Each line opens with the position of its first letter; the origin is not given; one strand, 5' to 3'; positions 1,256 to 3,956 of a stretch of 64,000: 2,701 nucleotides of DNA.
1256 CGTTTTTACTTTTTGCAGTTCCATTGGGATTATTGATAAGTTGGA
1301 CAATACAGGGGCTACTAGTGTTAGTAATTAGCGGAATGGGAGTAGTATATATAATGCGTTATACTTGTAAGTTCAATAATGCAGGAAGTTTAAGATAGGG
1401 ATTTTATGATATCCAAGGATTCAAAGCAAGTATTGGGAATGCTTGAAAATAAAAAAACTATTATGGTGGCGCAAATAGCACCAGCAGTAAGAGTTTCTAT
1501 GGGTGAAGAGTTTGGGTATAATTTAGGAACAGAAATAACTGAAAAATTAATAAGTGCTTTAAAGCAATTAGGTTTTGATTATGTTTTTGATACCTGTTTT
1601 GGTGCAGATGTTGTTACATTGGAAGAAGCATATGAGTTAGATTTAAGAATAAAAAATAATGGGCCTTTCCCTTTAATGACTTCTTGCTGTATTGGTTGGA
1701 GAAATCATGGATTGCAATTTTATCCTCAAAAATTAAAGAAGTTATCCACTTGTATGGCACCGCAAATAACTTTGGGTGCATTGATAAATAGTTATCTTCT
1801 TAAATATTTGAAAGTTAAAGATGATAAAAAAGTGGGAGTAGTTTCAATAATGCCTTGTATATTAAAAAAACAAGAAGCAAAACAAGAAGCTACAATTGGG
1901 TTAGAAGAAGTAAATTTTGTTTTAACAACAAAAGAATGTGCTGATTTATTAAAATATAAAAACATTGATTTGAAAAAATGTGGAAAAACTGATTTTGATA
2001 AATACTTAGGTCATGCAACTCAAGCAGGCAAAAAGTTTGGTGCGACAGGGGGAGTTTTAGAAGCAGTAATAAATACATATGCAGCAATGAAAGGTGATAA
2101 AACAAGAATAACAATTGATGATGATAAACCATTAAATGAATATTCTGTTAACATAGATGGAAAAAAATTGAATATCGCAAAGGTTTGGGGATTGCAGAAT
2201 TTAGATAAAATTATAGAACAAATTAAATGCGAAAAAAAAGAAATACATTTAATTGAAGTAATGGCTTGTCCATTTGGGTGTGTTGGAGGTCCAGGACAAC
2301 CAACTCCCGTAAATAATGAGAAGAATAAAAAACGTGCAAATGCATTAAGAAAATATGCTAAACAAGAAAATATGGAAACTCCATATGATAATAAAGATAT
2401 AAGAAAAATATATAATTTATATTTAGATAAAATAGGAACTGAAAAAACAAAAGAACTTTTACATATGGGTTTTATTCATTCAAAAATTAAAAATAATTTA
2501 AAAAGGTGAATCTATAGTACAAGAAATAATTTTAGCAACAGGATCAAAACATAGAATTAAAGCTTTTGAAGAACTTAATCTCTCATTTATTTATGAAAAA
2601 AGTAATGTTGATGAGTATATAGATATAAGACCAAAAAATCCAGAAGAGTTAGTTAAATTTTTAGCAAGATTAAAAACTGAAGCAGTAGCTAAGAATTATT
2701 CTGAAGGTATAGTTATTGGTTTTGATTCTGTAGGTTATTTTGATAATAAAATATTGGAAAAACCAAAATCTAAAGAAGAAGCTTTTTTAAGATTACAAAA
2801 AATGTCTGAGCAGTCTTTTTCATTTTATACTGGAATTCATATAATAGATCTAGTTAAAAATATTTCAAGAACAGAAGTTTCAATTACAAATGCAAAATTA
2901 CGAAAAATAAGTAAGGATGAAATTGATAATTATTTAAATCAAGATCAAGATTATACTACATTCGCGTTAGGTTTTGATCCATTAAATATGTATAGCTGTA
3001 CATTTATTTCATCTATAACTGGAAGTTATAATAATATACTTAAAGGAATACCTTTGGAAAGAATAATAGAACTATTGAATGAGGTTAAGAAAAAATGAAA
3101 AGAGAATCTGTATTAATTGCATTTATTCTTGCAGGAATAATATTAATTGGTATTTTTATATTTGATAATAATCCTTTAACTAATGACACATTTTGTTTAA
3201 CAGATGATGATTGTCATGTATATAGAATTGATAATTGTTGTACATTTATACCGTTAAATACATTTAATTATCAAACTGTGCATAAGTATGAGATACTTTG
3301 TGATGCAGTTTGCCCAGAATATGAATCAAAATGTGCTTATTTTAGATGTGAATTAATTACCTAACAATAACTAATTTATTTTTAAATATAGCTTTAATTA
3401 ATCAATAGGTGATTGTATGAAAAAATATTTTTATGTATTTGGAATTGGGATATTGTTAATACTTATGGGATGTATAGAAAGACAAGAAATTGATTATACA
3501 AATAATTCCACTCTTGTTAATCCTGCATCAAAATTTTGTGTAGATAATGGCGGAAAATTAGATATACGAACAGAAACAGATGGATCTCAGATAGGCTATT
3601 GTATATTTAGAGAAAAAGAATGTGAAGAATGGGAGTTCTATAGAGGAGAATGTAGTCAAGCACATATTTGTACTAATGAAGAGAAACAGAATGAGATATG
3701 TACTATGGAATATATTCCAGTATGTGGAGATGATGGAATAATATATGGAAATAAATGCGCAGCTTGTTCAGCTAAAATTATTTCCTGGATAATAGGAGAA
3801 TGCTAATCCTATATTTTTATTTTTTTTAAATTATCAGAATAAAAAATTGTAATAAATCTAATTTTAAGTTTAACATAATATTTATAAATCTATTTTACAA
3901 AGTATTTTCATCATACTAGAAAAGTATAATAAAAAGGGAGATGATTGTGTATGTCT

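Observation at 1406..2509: Ultraminimal [FeFe]-hydrogenase H-cluster protein in an archaeon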

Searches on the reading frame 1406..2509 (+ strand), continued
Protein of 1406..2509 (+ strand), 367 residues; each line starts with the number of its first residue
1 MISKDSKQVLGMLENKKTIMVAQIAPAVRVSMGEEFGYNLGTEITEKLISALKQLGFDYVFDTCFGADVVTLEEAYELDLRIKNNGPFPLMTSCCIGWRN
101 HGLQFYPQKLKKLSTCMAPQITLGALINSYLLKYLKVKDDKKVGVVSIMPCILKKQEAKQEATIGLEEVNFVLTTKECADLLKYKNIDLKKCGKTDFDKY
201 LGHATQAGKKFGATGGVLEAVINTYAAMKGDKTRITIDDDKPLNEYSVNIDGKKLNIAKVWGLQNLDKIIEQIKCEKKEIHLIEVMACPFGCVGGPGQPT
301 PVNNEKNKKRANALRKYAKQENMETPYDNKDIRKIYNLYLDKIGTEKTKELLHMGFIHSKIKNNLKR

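Call 54: predict_structure(alignment_id=A2)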
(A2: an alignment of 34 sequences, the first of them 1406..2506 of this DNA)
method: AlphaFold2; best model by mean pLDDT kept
length: 367 residues; sequences in the alignment: 34
mean_pLDDT: 92.6   pTM: 0.92
mean pLDDT of the five models: 92.6, 92.0, 91.9, 91.8, 91.3
residues with pLDDT >= 90: 294; 70-90: 60; 50-70: 12; < 50: 1
segments of 3 or more residues with pLDDT < 50: none
pLDDT, mean of each block of 10 residues (from residue 1): 95 93 97 97 97 98 97 97 95 92 87 92 94 84 94 93 82 98 97 96 93 96 97 94 97 97 94 88 96 94 94 95 93 91 89 73 56
secondary structure, 60 per line:
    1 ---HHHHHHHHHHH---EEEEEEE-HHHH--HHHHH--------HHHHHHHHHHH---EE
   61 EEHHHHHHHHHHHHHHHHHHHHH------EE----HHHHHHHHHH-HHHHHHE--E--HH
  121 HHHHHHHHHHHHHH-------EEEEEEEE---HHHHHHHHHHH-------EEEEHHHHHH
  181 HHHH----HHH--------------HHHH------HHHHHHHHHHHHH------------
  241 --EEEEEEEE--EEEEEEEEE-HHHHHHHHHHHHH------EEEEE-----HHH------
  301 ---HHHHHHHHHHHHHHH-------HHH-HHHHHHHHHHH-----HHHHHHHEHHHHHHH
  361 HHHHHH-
elements in order: H4-14 E18-24 H26-29 H32-36 H45-55 E59-62 H63-83 H96-105 H107-112 H119-134 E142-149 H153-163 E171-174 H175-184 H206-209 H216-228 E243-250 E253-261 H263-275 E282-286 H304-318 H330-340 H346-352 H354-366

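Call 57: fold_search(model_id=the predicted structure, library=pdb)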
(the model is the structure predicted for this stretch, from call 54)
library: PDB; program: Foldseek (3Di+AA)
matches with E <= 10: 628; with E <= 0.001: 74
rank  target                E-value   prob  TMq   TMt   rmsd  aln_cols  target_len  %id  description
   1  8a6t_A                6.0e-36  1.00  0.89  0.58   2.3       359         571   37  Cryo-EM structure of the electron bifurcating Fe-Fe hydrogenase HydABC complex from Thermoanaerobacter kivui in the re (released 2023-02-15)
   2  6gly_B                2.0e-34  1.00  0.91  0.59   2.1       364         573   34  [FeFe]-hydrogenase CpI from Clostridium pasteurianum, variant C299A (released 2018-11-07)
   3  6ttl_A                2.0e-34  1.00  0.89  0.69   2.2       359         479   33  crystal structure of [FeFe]-hydrogenase CbA5H (partial) from Clostridium beijerinckii in Hinact state (released 2020-12-09)
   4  5la3_B                3.9e-34  1.00  0.91  0.59   2.5       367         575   35  [FeFe]-hydrogenase CpI from Clostridium pasteurianum, variant E279A (released 2017-06-21)
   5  9rj9_B                1.2e-33  1.00  0.90  0.58   2.0       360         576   36  [FeFe]-hydrogenase CpI from Clostridium pasteurianum, variant N160L (released 2026-03-04)
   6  6yf4_B                1.3e-33  1.00  0.90  0.58   2.0       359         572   35  [FeFe]-hydrogenase I from Clostridium pasteurianum (CpI), variant E279D (released 2020-09-02)
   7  8zqd_A                1.3e-33  1.00  0.89  0.53   2.2       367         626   32  Anaerobically isolated active [FeFe]-hydrogenase CbA5H (released 2025-01-01)
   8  9f46_B                1.5e-33  1.00  0.90  0.54   1.9       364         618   33  crystal structure of apo-[FeFe]-hydrogenase CbA5H from Clostridium beijerinckii (released 2024-12-18)
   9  9gbu_B                1.5e-33  1.00  0.90  0.69   5.3       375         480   34  Desulfovibrio desulfuricans [FeFe]-hydrogenase variant with both subunits linked by a 13 amino acid linker peptide der (released 2025-08-13)
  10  8cjy_B                1.7e-33  1.00  0.90  0.58   2.0       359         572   36  [FeFe]-hydrogenase CpI from Clostridium pasteurianum, variant S357T (released 2023-10-25)
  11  1feh                  1.7e-33  1.00  0.90  0.58   2.0       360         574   36  FE-ONLY HYDROGENASE FROM CLOSTRIDIUM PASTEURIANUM (released 1999-01-13)
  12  7qhf_B                2.0e-33  1.00  0.90  0.58   2.0       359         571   35  [FeFe]-hydrogenase I from Clostridium pasteurianum (CpI), variant G302S (released 2023-09-27)
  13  6gm0_A                2.0e-33  1.00  0.90  0.58   2.0       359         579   35  [FeFe]-hydrogenase CpI from Clostridium pasteurianum, variant E279Q (released 2018-11-07)
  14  6gm2_A                2.0e-33  1.00  0.90  0.58   2.2       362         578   35  [FeFe]-hydrogenase CpI from Clostridium pasteurianum, variant E282D (released 2018-11-07)
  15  9gbu_A                2.0e-33  1.00  0.90  0.70   5.3       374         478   34  Desulfovibrio desulfuricans [FeFe]-hydrogenase variant with both subunits linked by a 13 amino acid linker peptide der (released 2025-08-13)
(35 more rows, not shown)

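Call 59: search_protein_families(library=pfam, proteins=[L017:3283-4536:-, L017:2936-3241:-, L014:9051-9929:+, L014:8434-9033:+, L024:12036-13220:+, L032:11016-11927:+, L032:11932-12657:+, L038:8385-9350:+, L035:11239-12576:+, L035:12595-13899:+], max_evalue=0.0001)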
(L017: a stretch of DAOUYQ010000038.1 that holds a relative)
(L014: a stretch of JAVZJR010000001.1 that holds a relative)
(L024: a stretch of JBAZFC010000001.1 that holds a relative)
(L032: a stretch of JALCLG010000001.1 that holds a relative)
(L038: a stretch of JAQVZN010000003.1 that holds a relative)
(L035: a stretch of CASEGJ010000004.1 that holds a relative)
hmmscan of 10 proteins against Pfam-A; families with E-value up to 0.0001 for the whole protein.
L017:3283-4536:- (417 aa): 5 families
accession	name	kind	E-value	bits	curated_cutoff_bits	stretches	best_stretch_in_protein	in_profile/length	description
PF00009.33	GTP_EFTU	-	2e-58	197.5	26.5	1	4-212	1-184/188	Elongation factor Tu GTP binding domain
PF22594.2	GTP-eEF1A_C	-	6.4e-30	104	27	1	316-409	1-100/101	GTP-eEF1A C-terminal domain-like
PF03143.23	GTP_EFTU_D3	-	2e-26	92.8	27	1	311-412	2-105/106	Elongation factor Tu C-terminal domain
PF03144.31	GTP_EFTU_D2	-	3.5e-20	72.6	30.3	1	238-304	1-72/73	Elongation factor Tu domain 2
PF01926.29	MMR_HSR1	-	1.1e-06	29.2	21.9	0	9-145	2-112/113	50S ribosome-binding GTPase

L017:2936-3241:- (101 aa): 1 family
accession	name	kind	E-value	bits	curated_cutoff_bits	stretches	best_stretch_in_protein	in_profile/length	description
PF00338.27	Ribosomal_S10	-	9.7e-20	71.1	21.2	1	5-98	1-97/98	Ribosomal protein S10p/S20e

L014:9051-9929:+ (292 aa): 1 family
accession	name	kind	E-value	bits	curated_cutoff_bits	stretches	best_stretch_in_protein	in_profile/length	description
PF01435.24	Peptidase_M48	-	5.3e-35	121.4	20.3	1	80-291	2-184/186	Peptidase family M48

L014:8434-9033:+ (199 aa): 1 family
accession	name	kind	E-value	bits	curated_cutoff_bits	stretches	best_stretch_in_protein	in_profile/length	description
PF04011.17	LemA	-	4.2e-60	202.3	26.2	1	51-198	1-149/149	LemA family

L024:12036-13220:+ (394 aa): 2 families
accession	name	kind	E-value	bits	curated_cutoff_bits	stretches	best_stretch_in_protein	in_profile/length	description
PF07690.21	MFS_1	-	7.2e-41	140.7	33.4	2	15-203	2-184/347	Major Facilitator Superfamily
PF00083.30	Sugar_tr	-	2.1e-05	24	22.3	0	60-196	61-195/452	Sugar (and other) transporter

L032:11016-11927:+ (303 aa): 5 families
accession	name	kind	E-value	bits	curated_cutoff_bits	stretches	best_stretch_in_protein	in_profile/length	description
PF10609.15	ParA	-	8.7e-73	245.2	27.1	1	56-273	5-223/246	NUBPL iron-transfer P-loop NTPase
PF01656.29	CbiA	-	3.7e-10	40.3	25.4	1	57-104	1-44/125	CobQ/CobB/MinD/ParA nucleotide binding domain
PF02374.21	ArsA_ATPase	-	9.4e-07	28.8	24.3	1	58-92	4-38/305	Anion-transporting ATPase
PF13614.12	AAA_31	-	9.7e-07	29.3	27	1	57-95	4-42/177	AAA domain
PF09140.17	MipZ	-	4e-05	23.5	20.7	0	60-99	6-45/262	ATPase MipZ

L032:11932-12657:+ (241 aa): 1 family
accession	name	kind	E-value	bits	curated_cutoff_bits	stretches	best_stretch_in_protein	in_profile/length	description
PF00571.33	CBS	-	2.6e-16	60.1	24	2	101-149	3-51/57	CBS domain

L038:8385-9350:+ (321 aa): 2 families
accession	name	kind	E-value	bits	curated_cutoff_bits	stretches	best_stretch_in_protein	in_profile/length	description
PF01512.22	Complex1_51K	-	3.8e-29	102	31.2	1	13-162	3-149/150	Nuo51 FMN-binding domain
PF10589.14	NADH_4Fe-4S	-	8.4e-13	48.5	23.5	1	250-317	2-77/85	NADH-ubiquinone oxidoreductase-F iron-sulfur binding region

L035:11239-12576:+ (445 aa): 1 family
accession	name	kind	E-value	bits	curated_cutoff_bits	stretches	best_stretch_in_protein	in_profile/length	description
PF00295.23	Glyco_hydro_28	-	3.8e-19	69.4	22.9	1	74-381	42-317/324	Glycosyl hydrolases family 28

L035:12595-13899:+ (434 aa): 2 families
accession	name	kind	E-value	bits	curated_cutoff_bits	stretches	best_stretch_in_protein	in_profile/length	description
PF02127.20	Peptidase_M18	-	3e-111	372.8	24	1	12-420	2-432/432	Aminopeptidase I zinc metalloprotease (M18)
PF05343.19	Peptidase_M42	-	1.9e-06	27.6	23.2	1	294-415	179-292/292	M42 glutamyl aminopeptidase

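Call 64: find_encoding_contigs(protein=P0004, flank=8000, max_places=2)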
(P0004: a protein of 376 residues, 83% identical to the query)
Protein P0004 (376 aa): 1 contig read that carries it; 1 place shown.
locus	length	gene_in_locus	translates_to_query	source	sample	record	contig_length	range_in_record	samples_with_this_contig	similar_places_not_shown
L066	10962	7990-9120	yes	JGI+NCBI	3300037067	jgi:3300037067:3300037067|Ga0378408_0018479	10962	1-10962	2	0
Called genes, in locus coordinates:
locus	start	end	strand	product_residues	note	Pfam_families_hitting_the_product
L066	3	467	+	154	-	?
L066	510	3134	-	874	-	PF01326:PPDK_N, PF00391:PEP-utilizers, PF02896:PEP-utilizers_C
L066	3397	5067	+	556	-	-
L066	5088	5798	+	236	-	-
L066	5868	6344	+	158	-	PF04008:Adenosine_kin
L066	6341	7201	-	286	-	-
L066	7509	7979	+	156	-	-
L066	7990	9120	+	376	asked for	PF02906:Fe_hyd_lg_C, PF02256:Fe_hyd_SSU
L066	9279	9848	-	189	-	PF01163:RIO1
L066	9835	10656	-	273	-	PF02163:Peptidase_M50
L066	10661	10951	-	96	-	PF23902:AAA_lid_PRS2_C, PF17862:AAA_lid_3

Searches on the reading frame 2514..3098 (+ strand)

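Call 56: search_protein_families(library=ncbifam, proteins=[window:2514-3098:+], max_evalue=0.001)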
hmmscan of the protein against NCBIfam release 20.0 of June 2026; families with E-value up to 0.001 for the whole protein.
window:2514-3098:+ (194 aa): 14 families
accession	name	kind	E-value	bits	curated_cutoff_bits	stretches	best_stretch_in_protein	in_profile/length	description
TIGR00172.1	maf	subfamily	2e-30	105.7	117.15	1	3-188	3-184/185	Maf family nucleotide pyrophosphatase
NF000867.0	PRK00078.1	equivalog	1.4e-28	99.9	249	1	4-192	2-189/192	Maf-like protein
NF010945.0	PRK14365.1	equivalog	7.5e-21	74.6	273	1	4-190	3-186/197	Maf-like protein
NF010943.0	PRK14363.1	equivalog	3.5e-20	72.4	273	1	5-188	3-180/204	Maf-like protein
NF010946.0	PRK14366.1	equivalog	1.1e-18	67.4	284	1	3-189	5-187/195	Maf-like protein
NF010941.0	PRK14361.1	equivalog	3.7e-18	65.8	272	1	4-189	7-185/194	Maf-like protein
NF010948.0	PRK14368.1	equivalog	5.6e-18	65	291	1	3-191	5-189/193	Maf-like protein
NF002690.0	PRK02478.1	equivalog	1.7e-17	63.6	269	1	3-191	3-194/199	Maf-like protein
NF003141.0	PRK04056.1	equivalog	2.5e-16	59.9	161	1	4-145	1-140/181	septum formation inhibitor Maf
NF010944.0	PRK14364.1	equivalog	7.1e-16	58.3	311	1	8-192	2-180/181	Maf-like protein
NF002401.0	PRK01441.1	equivalog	1.1e-14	54.4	317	1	3-190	5-194/207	Maf-like protein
NF010942.0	PRK14362.1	equivalog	1.6e-13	50.4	290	1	4-189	13-196/210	Maf-like protein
NF010947.0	PRK14367.1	equivalog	6.2e-07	28.8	315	1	5-190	4-190/202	Maf-like protein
NF003403.0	PRK04694.1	equivalog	1.3e-05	25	300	1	7-190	4-186/190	Maf-like protein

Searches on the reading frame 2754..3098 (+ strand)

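Call 3: search_protein_families(library=pfam, proteins=[window:2754-3098:+], max_evalue=0.01)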
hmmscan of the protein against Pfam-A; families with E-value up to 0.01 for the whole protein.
window:2754-3098:+ (114 aa): 1 family
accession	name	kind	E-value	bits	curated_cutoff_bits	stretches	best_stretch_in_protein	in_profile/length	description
PF02545.19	Maf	-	2.1e-17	63.8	27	1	1-110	76-186/187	Maf-like protein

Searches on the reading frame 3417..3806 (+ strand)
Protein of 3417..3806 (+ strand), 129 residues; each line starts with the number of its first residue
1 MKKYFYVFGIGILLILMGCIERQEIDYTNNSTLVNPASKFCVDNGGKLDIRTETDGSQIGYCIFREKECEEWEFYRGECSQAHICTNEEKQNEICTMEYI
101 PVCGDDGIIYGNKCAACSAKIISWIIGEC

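Call 3: search_protein_families(library=pfam, proteins=[window:3417-3806:+], max_evalue=0.01)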
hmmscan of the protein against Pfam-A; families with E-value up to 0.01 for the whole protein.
window:3417-3806:+ (129 aa): 3 families
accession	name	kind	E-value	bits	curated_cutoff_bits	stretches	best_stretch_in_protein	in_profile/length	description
PF03891.20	DUF333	-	4.9e-16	59.2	25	1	33-78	2-47/47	Domain of unknown function (DUF333)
PF00050.26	Kazal_1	-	7.5e-09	35.9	21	1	85-120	1-34/49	Kazal-type serine protease inhibitor domain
PF07648.20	Kazal_2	-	5.8e-05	23.6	22.8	1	91-119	2-35/48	Kazal-type serine protease inhibitor domain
